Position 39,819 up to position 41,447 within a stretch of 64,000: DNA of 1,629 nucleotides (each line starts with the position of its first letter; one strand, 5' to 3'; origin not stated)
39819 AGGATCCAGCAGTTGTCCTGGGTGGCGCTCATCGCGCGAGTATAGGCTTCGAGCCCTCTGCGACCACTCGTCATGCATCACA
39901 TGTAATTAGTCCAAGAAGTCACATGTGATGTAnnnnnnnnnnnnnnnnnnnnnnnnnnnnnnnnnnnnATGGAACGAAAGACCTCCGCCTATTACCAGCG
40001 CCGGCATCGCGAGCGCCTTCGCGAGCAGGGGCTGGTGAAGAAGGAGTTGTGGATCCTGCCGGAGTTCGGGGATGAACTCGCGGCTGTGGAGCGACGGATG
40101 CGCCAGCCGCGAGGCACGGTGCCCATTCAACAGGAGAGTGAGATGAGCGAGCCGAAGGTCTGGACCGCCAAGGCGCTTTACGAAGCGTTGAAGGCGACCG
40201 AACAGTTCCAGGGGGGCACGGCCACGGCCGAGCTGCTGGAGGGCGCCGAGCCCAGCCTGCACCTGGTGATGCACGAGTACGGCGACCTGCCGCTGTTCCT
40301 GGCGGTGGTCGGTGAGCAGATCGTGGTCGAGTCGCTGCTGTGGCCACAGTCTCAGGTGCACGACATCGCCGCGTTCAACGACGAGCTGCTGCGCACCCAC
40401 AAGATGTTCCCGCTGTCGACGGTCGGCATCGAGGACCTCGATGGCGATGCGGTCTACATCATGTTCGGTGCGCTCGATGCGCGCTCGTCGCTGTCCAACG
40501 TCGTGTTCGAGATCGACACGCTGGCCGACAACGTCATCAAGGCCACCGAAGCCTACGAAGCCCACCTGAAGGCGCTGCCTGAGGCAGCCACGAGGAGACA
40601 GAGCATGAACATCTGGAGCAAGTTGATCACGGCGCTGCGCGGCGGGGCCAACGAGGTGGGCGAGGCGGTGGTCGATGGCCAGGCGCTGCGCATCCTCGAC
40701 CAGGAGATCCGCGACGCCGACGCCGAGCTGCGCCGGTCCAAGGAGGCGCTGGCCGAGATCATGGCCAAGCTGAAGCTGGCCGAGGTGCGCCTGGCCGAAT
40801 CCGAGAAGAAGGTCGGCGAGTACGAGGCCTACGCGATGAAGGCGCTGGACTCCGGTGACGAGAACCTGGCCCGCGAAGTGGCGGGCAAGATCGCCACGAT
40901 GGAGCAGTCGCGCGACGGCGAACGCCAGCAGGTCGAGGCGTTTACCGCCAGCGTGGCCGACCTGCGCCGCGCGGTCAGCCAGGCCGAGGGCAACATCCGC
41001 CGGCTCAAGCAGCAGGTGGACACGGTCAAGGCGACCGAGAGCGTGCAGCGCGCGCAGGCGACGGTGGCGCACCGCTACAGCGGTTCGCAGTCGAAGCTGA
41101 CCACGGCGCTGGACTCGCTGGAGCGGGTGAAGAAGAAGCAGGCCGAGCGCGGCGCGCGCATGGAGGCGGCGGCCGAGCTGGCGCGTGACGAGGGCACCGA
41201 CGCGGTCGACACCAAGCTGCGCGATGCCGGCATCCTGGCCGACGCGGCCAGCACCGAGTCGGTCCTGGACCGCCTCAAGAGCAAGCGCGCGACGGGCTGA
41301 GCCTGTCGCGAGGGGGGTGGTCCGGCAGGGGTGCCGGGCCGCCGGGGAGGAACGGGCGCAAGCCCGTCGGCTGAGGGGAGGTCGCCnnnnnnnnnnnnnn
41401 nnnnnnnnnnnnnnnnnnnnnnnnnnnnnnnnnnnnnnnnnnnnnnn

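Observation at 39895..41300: Phased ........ operator triplet followed by a stop-free tripartite ORF (DUF3018-like RHH + YjfI/DUF2170 + PspA/IM30)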

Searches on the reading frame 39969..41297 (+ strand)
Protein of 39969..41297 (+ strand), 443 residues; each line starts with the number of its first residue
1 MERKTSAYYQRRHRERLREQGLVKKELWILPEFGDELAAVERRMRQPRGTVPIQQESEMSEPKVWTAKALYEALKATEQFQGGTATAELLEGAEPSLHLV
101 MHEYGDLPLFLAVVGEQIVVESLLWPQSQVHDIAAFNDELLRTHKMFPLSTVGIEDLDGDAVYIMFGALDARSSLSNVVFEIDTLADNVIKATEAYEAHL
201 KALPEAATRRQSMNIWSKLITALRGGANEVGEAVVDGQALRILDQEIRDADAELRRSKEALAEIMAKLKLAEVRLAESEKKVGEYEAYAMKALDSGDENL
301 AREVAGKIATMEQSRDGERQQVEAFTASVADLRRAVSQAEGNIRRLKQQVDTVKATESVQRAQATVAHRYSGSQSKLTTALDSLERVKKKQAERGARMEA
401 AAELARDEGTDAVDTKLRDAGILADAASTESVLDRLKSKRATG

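Call 3: search_protein_families(library=pfam, proteins=[window:39969-41297:+], max_evalue=0.1)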
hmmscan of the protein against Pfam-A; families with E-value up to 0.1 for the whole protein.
window:39969-41297:+ (443 aa): 3 families
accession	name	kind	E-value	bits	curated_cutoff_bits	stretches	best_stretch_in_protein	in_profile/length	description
PF09938.14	DUF2170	-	1.3e-51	174.4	27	1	65-200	2-137/137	Uncharacterized protein conserved in bacteria (DUF2170)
PF04012.17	PspA_IM30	-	2.9e-51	174.6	33.9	1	214-440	1-218/220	PspA/IM30 family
PF17649.6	VPS38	-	0.077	12.3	25.2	0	311-394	205-290/424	Vacuolar protein sorting 38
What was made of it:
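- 39969..40582 (+): bacA as it should read: 204 aa once one base is restored after 40574. It consists of the N-terminal basic module (residues 1-48, 39969-40112), a variable linker, and DUF2170 (residues 65-200). There is no Shine-Dalgarno sequence upstream and only 7 nt after the -10, so a leaderless start is predicted. Pfam DUF2170 (call 3).
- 40593..41300 (+): bacB: Shine-Dalgarno AGGAG (40593-40597) and coding sequence 40605-41300 (231 aa). A PspA/IM30 family protein of the YjfJ/BacB type. Pfam PF04012: 174.6 bits, cutoff 33.9 (call 3).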

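Call 4: search_protein_families(library=ncbifam, proteins=[window:39969-41297:+], max_evalue=0.1)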
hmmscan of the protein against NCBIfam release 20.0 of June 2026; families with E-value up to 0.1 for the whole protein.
window:39969-41297:+ (443 aa): 6 families
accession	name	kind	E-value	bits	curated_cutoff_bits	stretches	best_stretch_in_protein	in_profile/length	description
NF050185.1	BflmRegBacAPseudo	equivalog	4.3e-103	343.1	300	1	1-202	1-204/206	biofilm formation regulator BacA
NF002572.0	PRK02224.1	equivalog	0.0018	16.7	1087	1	149-437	299-592/888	DNA double-strand break repair ATPase Rad50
NF038218.1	IcmG_DotF_IVB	equivalog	0.024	14.3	200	1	298-365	116-183/266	type IVB secretion system protein IcmG/DotF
NF010725.0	PRK14127.1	equivalog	0.038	14.4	91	0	335-388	47-96/111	cell division regulator GpsB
NF053563.1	Rkd4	equivalog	0.078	11.1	860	0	267-376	301-406/747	arcadin-4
TIGR02977.1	phageshock_pspA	equivalog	0.081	12.6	242.95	1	240-439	29-216/219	phage shock protein PspA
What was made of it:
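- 39969..40582 (+): NCBIfam NF050185 BacA: 343.1 bits, cutoff 300, residues 1-202 (call 4).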

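Call 6: find_homologous_proteins(query=window:39969-41297:+, max_evalue=1e-10)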
Query window:39969-41297:+ (443 aa): 390 proteins with E <= 1e-10 among 8000 candidates; the best 120 are listed.
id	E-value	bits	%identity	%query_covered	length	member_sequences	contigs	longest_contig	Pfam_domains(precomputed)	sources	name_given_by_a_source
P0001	1.8e-105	371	83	52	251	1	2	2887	PF04012.18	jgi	jgi:phage shock protein A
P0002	6.6e-83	297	48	81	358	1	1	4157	PF09938.15,PF04012.18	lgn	-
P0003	1.0e-80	290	68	51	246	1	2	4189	PF04012.18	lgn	-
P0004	3.8e-80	288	67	51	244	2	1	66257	PF04012.18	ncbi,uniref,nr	ncbi:phage shock protein A (IM30), suppresses sigma54-dependent transcription [Lampropedia cohaerens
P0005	4.7e-80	288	64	45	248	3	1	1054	PF09938.15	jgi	jgi:uncharacterized protein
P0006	9.8e-79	283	66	52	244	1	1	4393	PF04012.18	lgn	-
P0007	2.2e-78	282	66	51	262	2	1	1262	PF04012.18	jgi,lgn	jgi:phage shock protein A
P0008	4.6e-78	281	63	54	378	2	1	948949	PF04012.18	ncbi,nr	ncbi:hypothetical protein PAMH19_1358 [Pseudomonas aeruginosa]|nr:hypothetical protein PAMH19_1358 [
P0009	5.4e-78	281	65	51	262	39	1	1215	PF04012.18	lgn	-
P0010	1.3e-77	279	64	45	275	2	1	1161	PF09938.15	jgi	jgi:uncharacterized protein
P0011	3.9e-76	275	54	45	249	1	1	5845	PF09938.15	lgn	-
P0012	2.5e-75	272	53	45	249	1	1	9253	PF09938.15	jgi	jgi:uncharacterized protein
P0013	3.2e-75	272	64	51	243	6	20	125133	PF04012.18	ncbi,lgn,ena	-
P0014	3.7e-75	271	61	54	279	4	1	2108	PF04012.18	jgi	jgi:phage shock protein A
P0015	5.2e-75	271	64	51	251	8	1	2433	PF04012.18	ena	-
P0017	2.3e-74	269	63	51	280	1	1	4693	PF04012.18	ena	-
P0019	1.3e-72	263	63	50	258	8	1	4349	PF04012.18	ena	-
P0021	4.5e-71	258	69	42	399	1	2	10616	PF08402.17,PF04012.18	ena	-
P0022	5.1e-71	258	64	50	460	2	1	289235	PF04012.18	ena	-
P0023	9.7e-71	257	63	51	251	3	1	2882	PF04012.18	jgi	jgi:phage shock protein A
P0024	4.0e-70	255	59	53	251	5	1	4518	PF04012.18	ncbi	-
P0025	5.1e-69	251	58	51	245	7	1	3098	PF04012.18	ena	-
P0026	4.8e-67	245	57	52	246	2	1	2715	PF04012.18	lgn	-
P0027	8.1e-67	244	55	52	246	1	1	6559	PF04012.18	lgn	-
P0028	1.0e-66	244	58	51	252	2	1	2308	PF04012.18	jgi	jgi:phage shock protein A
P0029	1.5e-66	243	58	51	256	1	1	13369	PF04012.18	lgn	-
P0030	1.9e-66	243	57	51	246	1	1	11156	PF04012.18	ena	-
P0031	4.9e-66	241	58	51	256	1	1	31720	PF04012.18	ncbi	-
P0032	5.0e-66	241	58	51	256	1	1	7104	PF04012.18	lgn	-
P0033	5.3e-66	241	57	51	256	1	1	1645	PF04012.18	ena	-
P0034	8.5e-66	241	59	52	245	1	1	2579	PF04012.18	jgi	jgi:phage shock protein A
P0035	9.7e-66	240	58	51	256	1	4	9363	PF04012.18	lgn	-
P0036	1.2e-65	240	57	51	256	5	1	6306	PF04012.18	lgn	-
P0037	1.5e-65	240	58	51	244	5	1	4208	PF04012.18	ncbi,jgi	jgi:phage shock protein A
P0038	1.5e-65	240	58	51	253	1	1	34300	PF04012.18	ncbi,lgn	ncbi:MAG: PspA/IM30 family protein [Lysobacteraceae bacterium]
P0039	1.8e-65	240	57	51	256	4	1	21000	PF04012.18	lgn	-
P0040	2.1e-65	239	58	51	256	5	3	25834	PF04012.18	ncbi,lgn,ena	-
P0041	2.3e-65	239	57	51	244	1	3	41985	PF04012.18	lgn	-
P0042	3.0e-65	239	58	52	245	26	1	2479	PF04012.18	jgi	-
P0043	3.2e-65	239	56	51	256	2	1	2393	PF04012.18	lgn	-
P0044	3.5e-65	239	57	51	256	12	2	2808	PF04012.18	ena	-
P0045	6.5e-65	238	57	51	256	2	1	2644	PF04012.18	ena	-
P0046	7.3e-65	238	56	51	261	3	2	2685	PF04012.18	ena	-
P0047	8.9e-65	237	56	51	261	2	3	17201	PF04012.18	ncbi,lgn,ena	-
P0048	9.7e-65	237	56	51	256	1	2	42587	PF04012.18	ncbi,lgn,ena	-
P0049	2.2e-64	236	57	51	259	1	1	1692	PF04012.18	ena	-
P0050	2.9e-64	236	56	51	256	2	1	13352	PF04012.18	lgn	-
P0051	5.7e-64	235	55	51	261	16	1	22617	PF04012.18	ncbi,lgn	ncbi:MAG: PspA/IM30 family protein [Pseudomonadota bacterium]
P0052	6.8e-64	234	56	50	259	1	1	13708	PF04012.18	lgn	-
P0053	6.8e-64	234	57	50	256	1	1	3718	PF04012.18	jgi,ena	-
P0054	6.9e-64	234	53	53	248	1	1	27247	PF04012.18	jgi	jgi:hypothetical protein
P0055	7.6e-64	234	54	53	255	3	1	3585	PF04012.18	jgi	jgi:phage shock protein A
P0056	8.5e-64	234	56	51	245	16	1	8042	PF04012.18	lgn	-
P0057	1.1e-63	234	57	51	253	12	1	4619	PF04012.18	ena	-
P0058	1.4e-63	233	56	53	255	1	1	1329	PF04012.18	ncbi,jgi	jgi:phage shock protein A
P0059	1.8e-63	233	56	51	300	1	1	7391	PF04012.18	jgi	jgi:phage shock protein A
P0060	2.0e-63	233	54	51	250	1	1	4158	PF04012.18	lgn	-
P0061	2.4e-63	233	57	50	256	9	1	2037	PF04012.18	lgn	-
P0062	5.1e-63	231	54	52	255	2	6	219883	PF04012.18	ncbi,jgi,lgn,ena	jgi:phage shock protein A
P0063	6.6e-63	231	56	50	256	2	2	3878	PF04012.18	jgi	jgi:phage shock protein A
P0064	7.5e-63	231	54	53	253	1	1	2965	PF04012.18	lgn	-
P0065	1.7e-62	230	55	50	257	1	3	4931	PF04012.18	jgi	jgi:phage shock protein A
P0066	1.8e-62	230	55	51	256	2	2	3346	PF04012.18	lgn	-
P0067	2.0e-62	230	54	51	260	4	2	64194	PF04012.18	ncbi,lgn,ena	-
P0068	2.8e-62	229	54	51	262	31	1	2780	PF04012.18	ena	-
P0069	3.4e-62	229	55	51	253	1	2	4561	PF04012.18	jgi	jgi:phage shock protein A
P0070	4.3e-62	228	53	52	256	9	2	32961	PF04012.18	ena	-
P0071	7.5e-62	228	57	51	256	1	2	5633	PF04012.18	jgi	jgi:phage shock protein A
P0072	1.1e-61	227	55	51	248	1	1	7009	PF04012.18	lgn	-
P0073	1.3e-61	227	50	56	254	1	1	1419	PF04012.18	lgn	-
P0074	3.0e-61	226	55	53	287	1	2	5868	PF04012.18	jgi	jgi:phage shock protein A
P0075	5.5e-61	225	53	51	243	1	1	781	PF04012.18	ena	-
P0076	5.8e-61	225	56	51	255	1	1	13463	PF04012.18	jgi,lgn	-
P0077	1.1e-60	224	56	51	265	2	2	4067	PF04012.18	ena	-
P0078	1.6e-60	223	54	51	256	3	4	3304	PF04012.18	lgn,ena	-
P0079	1.7e-60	223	54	51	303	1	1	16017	PF04012.18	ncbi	-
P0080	2.0e-60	223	57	51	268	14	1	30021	PF04012.18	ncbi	-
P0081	2.0e-60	223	55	51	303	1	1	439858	PF04012.18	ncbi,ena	-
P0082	2.1e-60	223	54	51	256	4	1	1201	PF04012.18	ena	-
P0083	2.6e-60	223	53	54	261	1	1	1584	PF04012.18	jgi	jgi:phage shock protein A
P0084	3.3e-60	222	55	52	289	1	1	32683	PF04012.18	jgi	jgi:phage shock protein A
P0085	4.2e-60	222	54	54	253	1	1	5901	PF04012.18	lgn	-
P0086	4.5e-60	222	53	51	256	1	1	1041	PF04012.18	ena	-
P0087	5.9e-60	221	53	50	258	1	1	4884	PF04012.18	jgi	jgi:phage shock protein A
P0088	1.5e-59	220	52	52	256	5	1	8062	PF04012.18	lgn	-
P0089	1.9e-59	220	53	54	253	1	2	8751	PF04012.18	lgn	-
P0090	3.1e-59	219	53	51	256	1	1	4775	PF04012.18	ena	-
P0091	3.3e-59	219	55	52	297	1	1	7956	PF04012.18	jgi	jgi:phage shock protein A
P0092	3.9e-59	219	55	51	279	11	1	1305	PF04012.18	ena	-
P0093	7.9e-59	218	55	51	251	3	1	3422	PF04012.18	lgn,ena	-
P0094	1.7e-58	217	54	51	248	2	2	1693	PF04012.18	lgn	-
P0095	1.9e-58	216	53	54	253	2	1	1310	PF04012.18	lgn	-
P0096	2.3e-58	216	54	51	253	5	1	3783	PF04012.18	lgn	-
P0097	2.4e-58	216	54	51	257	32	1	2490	PF04012.18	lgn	-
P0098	2.8e-58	216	52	51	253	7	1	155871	PF04012.18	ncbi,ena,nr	ncbi:MAG: PspA/IM30 family protein [Xanthomonadaceae bacterium]|nr:PspA/IM30 family protein [Xanthom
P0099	2.9e-58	216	54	51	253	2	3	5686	PF04012.18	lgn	-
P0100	5.2e-58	215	53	54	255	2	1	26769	PF04012.18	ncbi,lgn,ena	-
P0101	5.8e-58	215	55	51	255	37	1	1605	PF04012.18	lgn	-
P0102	6.1e-58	215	55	51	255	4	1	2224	PF04012.18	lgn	-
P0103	7.1e-58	215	53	51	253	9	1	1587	PF04012.18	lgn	-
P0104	8.2e-58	214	55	50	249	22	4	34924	PF04012.18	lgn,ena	-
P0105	2.6e-57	213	51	52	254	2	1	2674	PF04012.18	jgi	-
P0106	3.6e-57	212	54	51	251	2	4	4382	PF04012.18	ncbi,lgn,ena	-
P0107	6.5e-57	211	54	51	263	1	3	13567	PF04012.18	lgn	-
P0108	7.5e-57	211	52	51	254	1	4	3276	PF04012.18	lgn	-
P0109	1.3e-56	210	51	51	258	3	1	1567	PF04012.18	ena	-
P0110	3.9e-56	209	50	56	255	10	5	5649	PF04012.18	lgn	-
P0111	5.3e-56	208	51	51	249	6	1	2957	PF04012.18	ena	-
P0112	5.9e-56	208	50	52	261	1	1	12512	PF04012.18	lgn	-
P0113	8.5e-56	208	52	51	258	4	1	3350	PF04012.18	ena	-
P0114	1.1e-55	207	53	52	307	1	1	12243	PF04012.18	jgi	jgi:phage shock protein A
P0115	1.9e-55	207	52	51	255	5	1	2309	PF04012.18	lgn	-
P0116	2.4e-55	206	49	52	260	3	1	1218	PF04012.18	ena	-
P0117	8.9e-55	204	50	52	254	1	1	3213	PF04012.18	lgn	-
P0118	3.5e-54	202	51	51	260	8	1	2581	PF04012.18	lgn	-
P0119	4.0e-54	202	50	52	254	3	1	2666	PF04012.18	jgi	jgi:phage shock protein A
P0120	4.2e-54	202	50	51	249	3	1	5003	PF04012.18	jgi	jgi:phage shock protein A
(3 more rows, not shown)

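Call 7: find_related_loci(query=window:39969-41297:+, collection=genome_contigs, flank=6000)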
Query window:39969-41297:+ (443 aa) in genome_contigs; peptide patterns used: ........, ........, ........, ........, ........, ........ (x = any residue, [..] = any of these).
70 stretches matched a pattern; 18 encode a relative of the query (tblastn E <= 1e-3); 18 distinct loci.
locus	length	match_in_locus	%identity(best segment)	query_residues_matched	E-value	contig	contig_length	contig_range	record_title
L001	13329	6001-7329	79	1-441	0e+0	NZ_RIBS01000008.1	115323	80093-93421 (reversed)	Montanilutibacter psychrotolerans strain ZS60 contig8, whole genome shotgun sequence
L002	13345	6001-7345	78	1-441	0e+0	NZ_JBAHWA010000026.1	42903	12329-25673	Lysobacter sp. CCNWLW3 scaffold26, whole genome shotgun sequence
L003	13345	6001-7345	77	1-441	0e+0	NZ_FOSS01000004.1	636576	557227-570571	Lysobacter sp. cf310, whole genome shotgun sequence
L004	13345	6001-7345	77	1-441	0e+0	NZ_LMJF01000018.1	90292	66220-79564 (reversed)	Lysobacter sp. Root916 contig_9, whole genome shotgun sequence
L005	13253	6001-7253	57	1-417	4e-124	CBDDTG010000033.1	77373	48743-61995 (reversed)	MAG: Bacterioplanes sp. isolate 4bac70c8-ffff-426f-9b67-68e16a3f45a1 genome assembly, contig: contig_33, whole genome sh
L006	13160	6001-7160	53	4-392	7e-73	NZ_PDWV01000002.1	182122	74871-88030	Pseudoxanthomonas mexicana strain DSM 17121 NODE_2_length_182125_cov_7.33092, whole genome shotgun sequence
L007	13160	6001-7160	54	4-392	5e-71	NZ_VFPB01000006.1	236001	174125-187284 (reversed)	Pseudoxanthomonas sp. 3HH-4 Ga0310715_106, whole genome shotgun sequence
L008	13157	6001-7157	54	4-391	2e-69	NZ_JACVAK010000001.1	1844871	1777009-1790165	Pseudoxanthomonas sp. PXM02 NODE_1_length_1844871_cov_45.845144, whole genome shotgun sequence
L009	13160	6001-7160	53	4-392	1e-72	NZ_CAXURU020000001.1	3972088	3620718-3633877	Pseudoxanthomonas sp. LjRoot168 LJR168c1, whole genome shotgun sequence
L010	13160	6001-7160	54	4-392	4e-71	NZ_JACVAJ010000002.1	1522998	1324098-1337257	Pseudoxanthomonas sp. PXM01 NODE_2_length_1522998_cov_42.143699, whole genome shotgun sequence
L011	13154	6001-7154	53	4-390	2e-62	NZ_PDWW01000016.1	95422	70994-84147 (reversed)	Pseudoxanthomonas japonensis strain DSM 17109 NODE_16_length_95422_cov_29.2925, whole genome shotgun sequence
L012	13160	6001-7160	52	4-392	2e-70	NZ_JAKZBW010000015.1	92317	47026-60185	Pseudoxanthomonas sp. LH2527 NODE_15_length_92317_cov_16.565322, whole genome shotgun sequence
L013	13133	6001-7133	46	6-388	7e-55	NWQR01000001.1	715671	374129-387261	Lysobacteraceae bacterium NML08-0793 NML08-0793_1, whole genome shotgun sequence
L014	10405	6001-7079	48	6-369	7e-58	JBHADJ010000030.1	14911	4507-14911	MAG: Lysobacter sp. isolate Meta-D_MAG_73 Meta-D__76900, whole genome shotgun sequence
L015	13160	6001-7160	54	4-392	2e-71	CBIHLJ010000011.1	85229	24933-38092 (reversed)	MAG TPA_asm: uncultured Pseudoxanthomonas sp. isolate SRR17255039_concoct_13 genome assembly, contig: ERZ27337193.33, wh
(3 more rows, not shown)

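Call 21: search_protein_representatives(protein=window:39969-41297:+)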
Query: 443 residues. Proteins with E-value up to 0.001 (for the whole library): 1217; up to 1e-10: 620; up to 1e-30: 137. The best 150 are listed.
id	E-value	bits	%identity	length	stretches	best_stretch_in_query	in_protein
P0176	1.0e-79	284.7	68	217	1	1-202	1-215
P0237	7.4e-62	226.0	69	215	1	213-384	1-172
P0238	9.8e-62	225.6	54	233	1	213-440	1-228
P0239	1.7e-59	218.2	53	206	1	3-201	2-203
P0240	3.3e-59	217.2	52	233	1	213-439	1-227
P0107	2.1e-57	211.3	53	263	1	210-440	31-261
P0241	2.8e-57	210.9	63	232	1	1-155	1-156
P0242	6.7e-57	209.7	57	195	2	76-202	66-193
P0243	1.4e-55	205.3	52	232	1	214-440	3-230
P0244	3.3e-54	200.8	50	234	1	213-442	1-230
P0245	8.2e-54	199.5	68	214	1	213-363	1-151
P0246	1.2e-52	195.7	50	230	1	213-439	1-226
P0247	1.2e-52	195.7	52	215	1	1-200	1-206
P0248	5.9e-52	193.4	48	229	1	213-437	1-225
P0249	1.5e-51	192.1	48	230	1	213-440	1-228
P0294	8.0e-40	153.4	36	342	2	231-439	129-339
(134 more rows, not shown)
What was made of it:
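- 40593..41300 (+): BacB homologs start at query residue 213 (call 21).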

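Call 25: find_encoding_contigs(protein=P0008, flank=6000, max_places=2)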
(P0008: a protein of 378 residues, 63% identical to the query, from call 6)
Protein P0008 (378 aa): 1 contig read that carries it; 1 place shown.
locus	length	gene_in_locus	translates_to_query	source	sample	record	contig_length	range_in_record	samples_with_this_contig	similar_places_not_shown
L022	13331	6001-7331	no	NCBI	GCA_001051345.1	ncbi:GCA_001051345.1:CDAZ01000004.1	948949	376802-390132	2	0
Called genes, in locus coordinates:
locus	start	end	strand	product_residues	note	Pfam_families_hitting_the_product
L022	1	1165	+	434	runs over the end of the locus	PF03447:NAD_binding_3, PF00742:Homoserine_dh, PF01842:ACT, PF22629:ACT_AHAS_ss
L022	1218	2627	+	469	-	PF14821:Thr_synth_N, PF00291:PALP, PF24857:THR4_C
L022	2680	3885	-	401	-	PF07224:Chlorophyllase (weak), PF12740:PETase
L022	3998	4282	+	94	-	PF12021:DUF3509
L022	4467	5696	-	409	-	PF02515:CoA_transf_3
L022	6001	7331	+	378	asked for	PF04012:PspA_IM30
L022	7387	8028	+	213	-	-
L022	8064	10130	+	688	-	-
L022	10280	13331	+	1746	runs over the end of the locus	PF12458:DUF3686, PF25472:DUF7902, PF00004:AAA (faint), PF07728:AAA_5 (faint)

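Call 28: find_related_loci(query=window:39969-41297:+, collection=metagenome_contigs, flank=3000)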
Query window:39969-41297:+ (443 aa) in metagenome_contigs; peptide patterns used: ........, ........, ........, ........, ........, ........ (x = any residue, [..] = any of these).
127 stretches matched a pattern; 17 encode a relative of the query (tblastn E <= 1e-3); 17 distinct loci.
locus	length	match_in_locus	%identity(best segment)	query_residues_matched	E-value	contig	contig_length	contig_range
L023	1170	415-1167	57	4-250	8e-97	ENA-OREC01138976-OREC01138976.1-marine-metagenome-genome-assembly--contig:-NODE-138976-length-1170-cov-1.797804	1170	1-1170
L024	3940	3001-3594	54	4-201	3e-64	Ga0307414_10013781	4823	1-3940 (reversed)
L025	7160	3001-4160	53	4-392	1e-72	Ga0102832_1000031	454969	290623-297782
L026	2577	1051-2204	53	4-390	1e-63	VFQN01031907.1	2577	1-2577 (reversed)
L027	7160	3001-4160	53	4-392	4e-72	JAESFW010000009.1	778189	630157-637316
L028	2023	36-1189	53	4-390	1e-69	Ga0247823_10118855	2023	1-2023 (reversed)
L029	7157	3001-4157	54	4-391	2e-69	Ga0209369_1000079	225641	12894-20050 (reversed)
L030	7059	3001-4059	32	97-439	2e-48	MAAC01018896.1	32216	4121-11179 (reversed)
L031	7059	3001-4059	32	97-439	2e-46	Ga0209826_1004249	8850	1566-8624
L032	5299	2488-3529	39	97-439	3e-40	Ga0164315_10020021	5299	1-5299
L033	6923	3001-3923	38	136-439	4e-38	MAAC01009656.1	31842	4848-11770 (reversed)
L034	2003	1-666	38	219-439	2e-34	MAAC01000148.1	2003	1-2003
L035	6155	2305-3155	38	136-439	4e-37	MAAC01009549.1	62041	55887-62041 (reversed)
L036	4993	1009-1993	32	106-441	6e-38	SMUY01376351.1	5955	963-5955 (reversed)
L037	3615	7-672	37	219-439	3e-33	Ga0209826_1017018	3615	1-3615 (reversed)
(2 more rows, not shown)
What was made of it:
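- Tried and rejected: The genome scan (call 7) and the metagenome scan (call 28) found nothing closer than about 79% identity.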

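Call 69: list_cluster_members(proteins=[P0294, P0002])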
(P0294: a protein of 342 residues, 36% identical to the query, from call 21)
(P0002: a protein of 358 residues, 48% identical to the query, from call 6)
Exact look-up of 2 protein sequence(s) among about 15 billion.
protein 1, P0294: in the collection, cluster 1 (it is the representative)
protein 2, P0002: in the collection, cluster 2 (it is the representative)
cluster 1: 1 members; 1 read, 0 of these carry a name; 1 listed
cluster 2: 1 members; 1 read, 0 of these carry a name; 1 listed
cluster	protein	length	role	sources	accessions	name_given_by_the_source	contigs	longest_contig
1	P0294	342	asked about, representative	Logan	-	-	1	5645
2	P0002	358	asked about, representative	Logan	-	-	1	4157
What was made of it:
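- On Conserved multi-domain fusion protein (BacA-BacB in one polypeptide): The two proteins with both domains are singletons (call 69).
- Tried and rejected: P0002 and P0294 contain both domains, but each is a single-member, single-contig Logan protein (call 69).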
